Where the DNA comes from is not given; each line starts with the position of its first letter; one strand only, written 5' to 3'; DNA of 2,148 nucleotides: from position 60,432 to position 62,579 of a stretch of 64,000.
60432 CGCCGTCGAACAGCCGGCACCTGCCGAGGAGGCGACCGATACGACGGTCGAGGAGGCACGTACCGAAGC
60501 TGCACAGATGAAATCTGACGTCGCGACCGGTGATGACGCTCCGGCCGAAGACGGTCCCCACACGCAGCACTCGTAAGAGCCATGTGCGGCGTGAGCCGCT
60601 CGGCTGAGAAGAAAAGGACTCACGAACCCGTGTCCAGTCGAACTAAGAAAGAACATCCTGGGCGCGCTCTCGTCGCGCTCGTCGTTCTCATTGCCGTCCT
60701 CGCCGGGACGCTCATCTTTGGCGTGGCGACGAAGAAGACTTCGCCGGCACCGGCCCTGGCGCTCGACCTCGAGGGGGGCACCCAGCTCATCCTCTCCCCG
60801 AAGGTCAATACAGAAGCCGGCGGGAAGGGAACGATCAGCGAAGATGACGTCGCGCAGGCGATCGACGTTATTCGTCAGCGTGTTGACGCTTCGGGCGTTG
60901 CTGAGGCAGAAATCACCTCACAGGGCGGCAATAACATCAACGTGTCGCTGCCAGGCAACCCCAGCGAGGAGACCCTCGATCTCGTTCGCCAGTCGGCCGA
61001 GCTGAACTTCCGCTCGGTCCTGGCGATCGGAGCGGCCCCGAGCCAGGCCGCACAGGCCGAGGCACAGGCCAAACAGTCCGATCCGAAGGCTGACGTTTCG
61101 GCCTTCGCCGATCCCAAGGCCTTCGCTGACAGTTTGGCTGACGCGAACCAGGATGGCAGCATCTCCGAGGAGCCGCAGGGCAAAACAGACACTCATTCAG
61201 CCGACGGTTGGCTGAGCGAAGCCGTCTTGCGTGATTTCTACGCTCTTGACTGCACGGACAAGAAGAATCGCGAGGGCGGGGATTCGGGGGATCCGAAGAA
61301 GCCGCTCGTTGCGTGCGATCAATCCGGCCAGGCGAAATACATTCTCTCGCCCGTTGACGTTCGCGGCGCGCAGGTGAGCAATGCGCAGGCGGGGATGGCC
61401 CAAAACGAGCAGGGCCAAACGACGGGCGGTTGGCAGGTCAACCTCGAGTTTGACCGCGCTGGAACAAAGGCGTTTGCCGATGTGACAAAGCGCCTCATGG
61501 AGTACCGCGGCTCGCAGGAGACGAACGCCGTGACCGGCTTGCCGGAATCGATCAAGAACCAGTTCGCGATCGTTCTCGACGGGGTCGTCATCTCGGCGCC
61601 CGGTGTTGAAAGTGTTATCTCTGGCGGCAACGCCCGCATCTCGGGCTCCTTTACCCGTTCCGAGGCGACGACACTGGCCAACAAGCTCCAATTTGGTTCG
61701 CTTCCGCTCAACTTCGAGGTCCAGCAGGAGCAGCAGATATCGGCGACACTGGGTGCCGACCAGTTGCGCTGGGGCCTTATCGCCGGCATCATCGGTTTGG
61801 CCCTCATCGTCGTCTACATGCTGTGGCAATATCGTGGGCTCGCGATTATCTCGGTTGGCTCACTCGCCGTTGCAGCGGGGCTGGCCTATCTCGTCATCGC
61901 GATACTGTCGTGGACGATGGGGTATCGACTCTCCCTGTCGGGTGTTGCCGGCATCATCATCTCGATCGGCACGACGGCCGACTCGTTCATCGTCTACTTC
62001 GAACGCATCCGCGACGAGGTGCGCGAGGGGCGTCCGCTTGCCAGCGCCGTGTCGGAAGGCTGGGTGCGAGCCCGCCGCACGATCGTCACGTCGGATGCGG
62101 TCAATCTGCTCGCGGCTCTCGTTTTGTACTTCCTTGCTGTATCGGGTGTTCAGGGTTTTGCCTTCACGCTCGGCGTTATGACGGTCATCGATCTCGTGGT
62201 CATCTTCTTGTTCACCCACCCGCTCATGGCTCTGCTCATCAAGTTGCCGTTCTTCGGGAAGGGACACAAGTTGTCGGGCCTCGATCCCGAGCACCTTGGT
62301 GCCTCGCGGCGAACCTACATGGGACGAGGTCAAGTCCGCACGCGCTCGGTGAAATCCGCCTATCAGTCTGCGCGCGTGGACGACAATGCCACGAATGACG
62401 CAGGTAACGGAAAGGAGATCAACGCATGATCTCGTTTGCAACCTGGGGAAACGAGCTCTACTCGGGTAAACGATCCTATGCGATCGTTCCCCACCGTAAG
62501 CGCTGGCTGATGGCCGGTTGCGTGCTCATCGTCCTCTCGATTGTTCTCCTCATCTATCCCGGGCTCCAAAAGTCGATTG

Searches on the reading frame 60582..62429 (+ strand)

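Call 36: search_protein_families(library=pfam, proteins=[window:60582-62429:+], max_evalue=0.001)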
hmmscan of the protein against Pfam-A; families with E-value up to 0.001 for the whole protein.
window:60582-62429:+ (615 aa): 5 families
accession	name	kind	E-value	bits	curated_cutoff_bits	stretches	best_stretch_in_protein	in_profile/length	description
PF22599.2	SecDF_P1_head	-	7.4e-26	90.7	27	1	249-375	9-113/114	SecDF, P1 head subdomain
PF21760.3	SecD_1st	-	4.1e-13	49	27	1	90-146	1-58/60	Protein translocase subunit SecDF, P1 domain, N-terminal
PF02355.23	SecD_SecF_C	-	1.4e-09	38.1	20.5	1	377-552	12-186/189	Protein export membrane protein SecD/SecF, C-terminal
PF19762.4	DUF6249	-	8.4e-06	26.1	33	1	384-443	51-103/104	Domain of unknown function (DUF6249)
PF03176.21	MMPL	-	7.7e-05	22.2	20.5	1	399-552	146-301/333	MMPL family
